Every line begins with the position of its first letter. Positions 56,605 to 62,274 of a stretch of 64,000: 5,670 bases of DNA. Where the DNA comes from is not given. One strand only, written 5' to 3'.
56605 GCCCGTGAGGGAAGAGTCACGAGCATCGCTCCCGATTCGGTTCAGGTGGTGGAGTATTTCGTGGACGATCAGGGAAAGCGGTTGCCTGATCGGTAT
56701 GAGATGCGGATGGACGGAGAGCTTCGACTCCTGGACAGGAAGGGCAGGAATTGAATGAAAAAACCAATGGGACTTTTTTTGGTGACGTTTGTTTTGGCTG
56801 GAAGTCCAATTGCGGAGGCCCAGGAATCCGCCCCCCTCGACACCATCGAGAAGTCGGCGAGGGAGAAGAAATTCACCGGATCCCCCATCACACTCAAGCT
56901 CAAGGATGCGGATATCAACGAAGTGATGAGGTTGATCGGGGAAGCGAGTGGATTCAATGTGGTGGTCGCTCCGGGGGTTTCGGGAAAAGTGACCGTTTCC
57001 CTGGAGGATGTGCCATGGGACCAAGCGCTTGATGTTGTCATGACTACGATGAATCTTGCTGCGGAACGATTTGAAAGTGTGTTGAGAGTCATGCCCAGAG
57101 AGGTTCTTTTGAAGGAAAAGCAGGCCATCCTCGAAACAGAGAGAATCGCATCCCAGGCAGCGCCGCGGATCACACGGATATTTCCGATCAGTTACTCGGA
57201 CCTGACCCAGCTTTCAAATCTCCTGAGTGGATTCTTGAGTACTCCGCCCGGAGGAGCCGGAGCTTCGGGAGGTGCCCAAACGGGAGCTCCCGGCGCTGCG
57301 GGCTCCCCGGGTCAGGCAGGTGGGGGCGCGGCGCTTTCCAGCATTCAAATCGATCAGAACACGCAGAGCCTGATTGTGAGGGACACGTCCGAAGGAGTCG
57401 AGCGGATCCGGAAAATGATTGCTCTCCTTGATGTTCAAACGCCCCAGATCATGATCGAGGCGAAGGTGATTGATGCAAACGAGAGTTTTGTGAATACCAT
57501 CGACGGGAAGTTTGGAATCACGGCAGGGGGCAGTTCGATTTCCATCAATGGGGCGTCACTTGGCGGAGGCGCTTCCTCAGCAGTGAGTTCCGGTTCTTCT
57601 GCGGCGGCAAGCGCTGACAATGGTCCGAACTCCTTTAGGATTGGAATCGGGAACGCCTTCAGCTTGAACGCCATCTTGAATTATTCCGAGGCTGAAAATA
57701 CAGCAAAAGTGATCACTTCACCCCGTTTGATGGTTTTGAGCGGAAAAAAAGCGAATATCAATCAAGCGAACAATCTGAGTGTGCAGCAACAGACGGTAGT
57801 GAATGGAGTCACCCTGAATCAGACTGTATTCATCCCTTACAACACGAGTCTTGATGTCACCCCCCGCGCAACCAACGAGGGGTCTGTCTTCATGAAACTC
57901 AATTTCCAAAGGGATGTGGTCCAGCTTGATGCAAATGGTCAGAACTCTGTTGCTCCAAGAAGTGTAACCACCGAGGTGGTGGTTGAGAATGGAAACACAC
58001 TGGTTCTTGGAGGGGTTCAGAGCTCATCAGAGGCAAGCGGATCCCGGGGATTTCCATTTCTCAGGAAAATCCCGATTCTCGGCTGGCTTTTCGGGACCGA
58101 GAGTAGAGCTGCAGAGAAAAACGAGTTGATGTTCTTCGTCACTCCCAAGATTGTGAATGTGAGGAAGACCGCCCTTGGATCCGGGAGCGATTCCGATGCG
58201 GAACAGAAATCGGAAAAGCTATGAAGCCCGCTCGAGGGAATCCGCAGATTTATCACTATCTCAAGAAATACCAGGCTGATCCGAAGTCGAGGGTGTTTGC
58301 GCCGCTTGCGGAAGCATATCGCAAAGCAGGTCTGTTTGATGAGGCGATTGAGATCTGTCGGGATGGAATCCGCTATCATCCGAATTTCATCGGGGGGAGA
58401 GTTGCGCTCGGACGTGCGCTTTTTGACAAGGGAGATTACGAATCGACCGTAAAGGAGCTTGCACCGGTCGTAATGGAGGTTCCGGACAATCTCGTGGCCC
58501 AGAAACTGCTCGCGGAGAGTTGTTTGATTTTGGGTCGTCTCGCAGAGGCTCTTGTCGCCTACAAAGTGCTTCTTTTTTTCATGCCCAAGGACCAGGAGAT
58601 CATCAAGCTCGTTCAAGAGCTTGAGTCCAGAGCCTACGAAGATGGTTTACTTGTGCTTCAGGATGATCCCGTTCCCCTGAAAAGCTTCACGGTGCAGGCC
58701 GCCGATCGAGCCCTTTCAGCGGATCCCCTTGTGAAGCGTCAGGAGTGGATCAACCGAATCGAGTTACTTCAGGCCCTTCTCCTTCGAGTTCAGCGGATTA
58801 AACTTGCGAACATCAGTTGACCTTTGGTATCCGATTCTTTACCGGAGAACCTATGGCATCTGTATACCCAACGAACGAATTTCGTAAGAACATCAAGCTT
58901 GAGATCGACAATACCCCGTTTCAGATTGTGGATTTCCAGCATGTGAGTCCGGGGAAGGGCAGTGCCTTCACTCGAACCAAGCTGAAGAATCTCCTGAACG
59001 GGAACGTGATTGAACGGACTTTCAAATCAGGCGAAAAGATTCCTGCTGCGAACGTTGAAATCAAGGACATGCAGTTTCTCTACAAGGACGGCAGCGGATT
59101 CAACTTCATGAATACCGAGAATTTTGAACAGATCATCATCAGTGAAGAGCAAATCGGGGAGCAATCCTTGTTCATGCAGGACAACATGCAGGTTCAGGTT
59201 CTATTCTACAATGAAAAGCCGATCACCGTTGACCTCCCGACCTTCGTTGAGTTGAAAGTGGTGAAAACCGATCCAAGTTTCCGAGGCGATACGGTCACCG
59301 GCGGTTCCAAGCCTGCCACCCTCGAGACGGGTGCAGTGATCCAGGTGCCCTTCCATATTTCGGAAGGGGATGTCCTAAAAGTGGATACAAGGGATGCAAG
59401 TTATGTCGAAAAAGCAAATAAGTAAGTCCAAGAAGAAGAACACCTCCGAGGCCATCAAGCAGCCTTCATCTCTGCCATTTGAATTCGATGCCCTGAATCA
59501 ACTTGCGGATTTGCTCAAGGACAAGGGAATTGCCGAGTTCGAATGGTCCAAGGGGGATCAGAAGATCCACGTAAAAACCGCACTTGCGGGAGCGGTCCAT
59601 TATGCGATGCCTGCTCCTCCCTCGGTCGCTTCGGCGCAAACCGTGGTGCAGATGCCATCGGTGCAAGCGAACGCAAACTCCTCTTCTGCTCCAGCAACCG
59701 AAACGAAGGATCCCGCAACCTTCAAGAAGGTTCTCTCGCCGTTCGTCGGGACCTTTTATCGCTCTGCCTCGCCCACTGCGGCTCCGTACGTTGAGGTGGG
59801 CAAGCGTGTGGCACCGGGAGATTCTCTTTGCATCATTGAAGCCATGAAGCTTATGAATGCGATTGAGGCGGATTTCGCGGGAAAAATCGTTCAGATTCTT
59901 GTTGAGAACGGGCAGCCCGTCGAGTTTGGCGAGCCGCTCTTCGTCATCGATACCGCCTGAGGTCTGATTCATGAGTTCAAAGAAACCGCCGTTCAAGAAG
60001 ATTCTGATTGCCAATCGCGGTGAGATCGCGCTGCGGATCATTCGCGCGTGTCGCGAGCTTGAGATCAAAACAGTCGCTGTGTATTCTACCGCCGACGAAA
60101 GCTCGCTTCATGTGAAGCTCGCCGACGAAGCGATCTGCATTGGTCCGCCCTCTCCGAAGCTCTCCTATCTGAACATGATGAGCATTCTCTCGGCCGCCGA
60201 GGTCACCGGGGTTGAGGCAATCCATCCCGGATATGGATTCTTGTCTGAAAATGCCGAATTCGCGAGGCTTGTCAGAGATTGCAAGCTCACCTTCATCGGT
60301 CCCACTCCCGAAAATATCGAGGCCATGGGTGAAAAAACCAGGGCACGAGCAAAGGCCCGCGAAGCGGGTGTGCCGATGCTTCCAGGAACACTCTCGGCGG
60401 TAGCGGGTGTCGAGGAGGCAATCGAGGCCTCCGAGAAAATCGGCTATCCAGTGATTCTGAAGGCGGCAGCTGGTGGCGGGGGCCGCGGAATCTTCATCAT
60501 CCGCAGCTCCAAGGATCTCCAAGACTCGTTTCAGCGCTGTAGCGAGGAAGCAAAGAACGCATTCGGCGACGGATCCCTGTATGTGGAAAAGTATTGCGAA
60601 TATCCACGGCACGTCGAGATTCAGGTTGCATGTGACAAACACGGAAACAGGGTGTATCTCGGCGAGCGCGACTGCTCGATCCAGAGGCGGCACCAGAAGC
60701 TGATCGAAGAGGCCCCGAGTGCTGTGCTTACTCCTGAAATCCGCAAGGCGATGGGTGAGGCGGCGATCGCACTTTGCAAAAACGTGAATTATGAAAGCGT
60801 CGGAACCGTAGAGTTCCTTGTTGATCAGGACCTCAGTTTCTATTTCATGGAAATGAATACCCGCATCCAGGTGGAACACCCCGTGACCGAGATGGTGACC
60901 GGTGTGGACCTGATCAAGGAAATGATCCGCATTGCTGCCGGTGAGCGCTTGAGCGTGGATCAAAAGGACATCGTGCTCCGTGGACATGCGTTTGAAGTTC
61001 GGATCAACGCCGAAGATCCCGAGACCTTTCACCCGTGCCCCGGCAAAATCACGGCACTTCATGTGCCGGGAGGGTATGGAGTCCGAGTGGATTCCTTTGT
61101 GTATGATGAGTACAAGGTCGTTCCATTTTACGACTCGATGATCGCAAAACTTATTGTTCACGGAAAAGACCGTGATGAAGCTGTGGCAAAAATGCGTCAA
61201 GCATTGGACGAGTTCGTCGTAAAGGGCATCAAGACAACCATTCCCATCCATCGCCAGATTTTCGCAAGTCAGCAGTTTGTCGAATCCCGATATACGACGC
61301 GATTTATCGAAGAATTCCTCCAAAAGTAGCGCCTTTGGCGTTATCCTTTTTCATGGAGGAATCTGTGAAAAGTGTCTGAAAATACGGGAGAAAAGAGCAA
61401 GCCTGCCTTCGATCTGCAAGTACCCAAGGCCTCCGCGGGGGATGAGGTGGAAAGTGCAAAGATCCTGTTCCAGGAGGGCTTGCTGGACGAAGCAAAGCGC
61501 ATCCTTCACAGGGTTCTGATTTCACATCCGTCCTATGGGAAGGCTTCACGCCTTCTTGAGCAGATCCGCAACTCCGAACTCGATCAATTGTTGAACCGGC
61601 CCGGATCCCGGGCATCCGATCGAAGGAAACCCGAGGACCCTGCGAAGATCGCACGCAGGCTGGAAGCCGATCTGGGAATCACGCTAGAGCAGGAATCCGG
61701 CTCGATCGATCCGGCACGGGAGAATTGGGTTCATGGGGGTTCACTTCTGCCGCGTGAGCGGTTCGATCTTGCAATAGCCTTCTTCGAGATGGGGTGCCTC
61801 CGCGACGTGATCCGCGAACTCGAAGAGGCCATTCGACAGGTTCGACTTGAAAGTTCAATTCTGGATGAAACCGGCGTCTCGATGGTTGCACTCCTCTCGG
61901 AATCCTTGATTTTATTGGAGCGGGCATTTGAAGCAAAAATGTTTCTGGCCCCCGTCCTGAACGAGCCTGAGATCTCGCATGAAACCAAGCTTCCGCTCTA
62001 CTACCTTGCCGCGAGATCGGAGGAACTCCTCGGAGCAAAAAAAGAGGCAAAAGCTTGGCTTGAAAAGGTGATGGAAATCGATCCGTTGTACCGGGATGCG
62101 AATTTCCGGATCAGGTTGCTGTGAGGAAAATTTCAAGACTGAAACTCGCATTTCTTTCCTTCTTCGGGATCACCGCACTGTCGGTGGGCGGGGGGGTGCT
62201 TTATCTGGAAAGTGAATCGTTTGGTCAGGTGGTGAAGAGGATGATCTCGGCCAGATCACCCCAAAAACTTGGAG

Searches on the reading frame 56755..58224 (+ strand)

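Call 15: search_protein_families(library=pfam, proteins=[window:56755-58224:+], max_evalue=0.001)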
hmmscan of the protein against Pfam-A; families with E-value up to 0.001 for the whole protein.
window:56755-58224:+ (489 aa): 4 families
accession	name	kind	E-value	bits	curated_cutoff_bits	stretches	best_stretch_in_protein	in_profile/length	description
PF00263.26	Secretin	-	1.2e-39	136.1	27.5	1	312-467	3-168/169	Bacterial type II and III secretion system protein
PF03958.22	Secretin_N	-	1.7e-10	41.4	28.2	1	140-231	1-69/69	Bacterial type II/III secretion system short domain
PF21305.2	type_II_gspD_N0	-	5.7e-08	32.9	27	1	48-100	2-55/71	GspD-like, N0 domain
PF07660.19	STN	-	6.7e-07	29.5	28.4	1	67-111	1-48/52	Secretin and TonB N terminus short domain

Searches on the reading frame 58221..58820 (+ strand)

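Call 15: search_protein_families(library=pfam, proteins=[window:58221-58820:+], max_evalue=0.001)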
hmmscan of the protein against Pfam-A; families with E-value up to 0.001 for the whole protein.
window:58221-58820:+ (199 aa): 9 families
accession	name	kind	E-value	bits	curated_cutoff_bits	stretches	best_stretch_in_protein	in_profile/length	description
PF14559.12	TPR_19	-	9.6e-10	39.1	25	1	67-132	1-66/68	Tetratricopeptide repeat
PF12895.13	ANAPC3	-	3.9e-07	30.7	27.2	0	62-114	28-79/82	Anaphase-promoting complex, cyclosome, subunit 3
PF13432.12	TPR_16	-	6.8e-07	30.1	32.7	0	62-115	2-55/65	Tetratricopeptide repeat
PF13428.12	TPR_14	-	1.2e-06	29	23.5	0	29-51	7-29/44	Tetratricopeptide repeat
PF07719.23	TPR_2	-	3.5e-05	24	27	0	29-55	7-33/34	Tetratricopeptide repeat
PF00515.34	TPR_1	-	7e-05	22.9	27.8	0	29-56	7-34/34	Tetratricopeptide repeat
PF07721.20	TPR_4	-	0.00014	22.6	27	0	96-111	6-21/26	Tetratricopeptide repeat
PF13181.12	TPR_8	-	0.00043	20.7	25.7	0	29-54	7-32/34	Tetratricopeptide repeat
PF13424.12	TPR_12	-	0.00056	20.5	30.1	0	29-73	9-54/77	Tetratricopeptide repeat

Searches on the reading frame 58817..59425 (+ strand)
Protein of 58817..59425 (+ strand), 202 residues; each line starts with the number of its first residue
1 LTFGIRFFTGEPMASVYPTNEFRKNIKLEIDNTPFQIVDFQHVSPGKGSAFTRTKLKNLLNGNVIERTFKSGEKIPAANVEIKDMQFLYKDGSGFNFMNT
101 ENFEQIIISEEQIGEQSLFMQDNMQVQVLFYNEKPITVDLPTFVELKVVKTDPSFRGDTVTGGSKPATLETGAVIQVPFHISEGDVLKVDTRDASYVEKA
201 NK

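Call 15: search_protein_families(library=pfam, proteins=[window:58817-59425:+], max_evalue=0.001)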
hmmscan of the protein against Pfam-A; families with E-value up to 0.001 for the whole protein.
window:58817-59425:+ (202 aa): 3 families
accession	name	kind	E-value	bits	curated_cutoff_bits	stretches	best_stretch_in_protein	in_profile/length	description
PF08207.18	EFP_N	-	2.1e-26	92.1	23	1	19-75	2-58/58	Elongation factor P (EF-P) KOW-like domain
PF09285.17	Elong-fact-P_C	-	1.9e-25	88.7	25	1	144-199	1-56/56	Elongation factor P, C-terminal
PF01132.26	EFP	-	3.9e-23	81.6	27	1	83-136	1-54/54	Elongation factor P (EF-P) OB domain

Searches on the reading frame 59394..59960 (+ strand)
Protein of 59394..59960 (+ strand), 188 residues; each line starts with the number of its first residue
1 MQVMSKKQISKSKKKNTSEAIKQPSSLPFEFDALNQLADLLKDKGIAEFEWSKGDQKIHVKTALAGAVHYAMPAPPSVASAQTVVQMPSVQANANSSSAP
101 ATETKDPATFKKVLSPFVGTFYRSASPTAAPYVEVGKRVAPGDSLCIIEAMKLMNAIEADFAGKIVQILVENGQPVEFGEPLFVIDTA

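Call 15: search_protein_families(library=pfam, proteins=[window:59394-59960:+], max_evalue=0.001)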
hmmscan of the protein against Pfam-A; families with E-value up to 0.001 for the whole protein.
window:59394-59960:+ (188 aa): 2 families
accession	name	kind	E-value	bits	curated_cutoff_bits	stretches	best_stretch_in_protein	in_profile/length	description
PF00364.28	Biotin_lipoyl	-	4.9e-21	74.8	22.1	1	112-185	2-73/73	Biotin-requiring enzyme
PF13533.13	Biotin_lipoyl_2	-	3.7e-09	36.6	29.8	1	157-186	3-32/32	Biotin-lipoyl like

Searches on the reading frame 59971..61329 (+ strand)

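Call 15: search_protein_families(library=pfam, proteins=[window:59971-61329:+], max_evalue=0.001)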
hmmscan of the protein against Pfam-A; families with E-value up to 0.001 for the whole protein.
window:59971-61329:+ (452 aa): 6 families
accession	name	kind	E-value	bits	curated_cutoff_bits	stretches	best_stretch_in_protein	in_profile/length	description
PF02786.22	CPSase_L_D2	-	1.1e-74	251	19.8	1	122-328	2-209/211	Carbamoyl-phosphate synthase L chain, ATP binding domain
PF00289.28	Biotin_carb_N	-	5.1e-46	156.1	25.5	1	8-116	2-110/110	Biotin carboxylase, N-terminal domain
PF02785.25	Biotin_carb_C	-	1.1e-40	138.5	32.4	1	342-448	1-108/108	Biotin carboxylase C-terminal domain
PF02222.28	ATP-grasp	-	1.8e-10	41.2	27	1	143-298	15-162/179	ATP-grasp domain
PF07478.18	Dala_Dala_lig_C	-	1.7e-07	31.4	24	1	152-297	30-174/204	D-ala D-ala ligase C-terminus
PF08443.16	RimK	-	0.00013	22.1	21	0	261-320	131-186/188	RimK-like ATP-grasp domain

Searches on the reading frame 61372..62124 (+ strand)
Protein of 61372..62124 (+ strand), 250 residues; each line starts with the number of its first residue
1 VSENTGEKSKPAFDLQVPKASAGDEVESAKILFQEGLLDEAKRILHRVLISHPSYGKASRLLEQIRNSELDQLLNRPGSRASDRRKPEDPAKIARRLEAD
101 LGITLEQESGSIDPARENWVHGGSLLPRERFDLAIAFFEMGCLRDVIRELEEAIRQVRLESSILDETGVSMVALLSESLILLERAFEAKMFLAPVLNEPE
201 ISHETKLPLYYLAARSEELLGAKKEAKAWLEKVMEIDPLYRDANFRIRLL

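Call 15: search_protein_families(library=pfam, proteins=[window:61372-62124:+], max_evalue=0.001)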
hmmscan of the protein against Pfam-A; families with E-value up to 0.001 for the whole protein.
window:61372-62124:+ (250 aa): 4 families
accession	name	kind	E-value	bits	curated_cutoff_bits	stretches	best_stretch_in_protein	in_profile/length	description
PF13181.12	TPR_8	-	1.9e-05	24.9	25.7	0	208-238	2-32/34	Tetratricopeptide repeat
PF07719.23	TPR_2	-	2.3e-05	24.6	27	0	209-238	3-32/34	Tetratricopeptide repeat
PF13428.12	TPR_14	-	3.1e-05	24.7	23.5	0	29-59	8-38/44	Tetratricopeptide repeat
PF14559.12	TPR_19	-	0.00059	20.5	25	0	29-64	32-67/68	Tetratricopeptide repeat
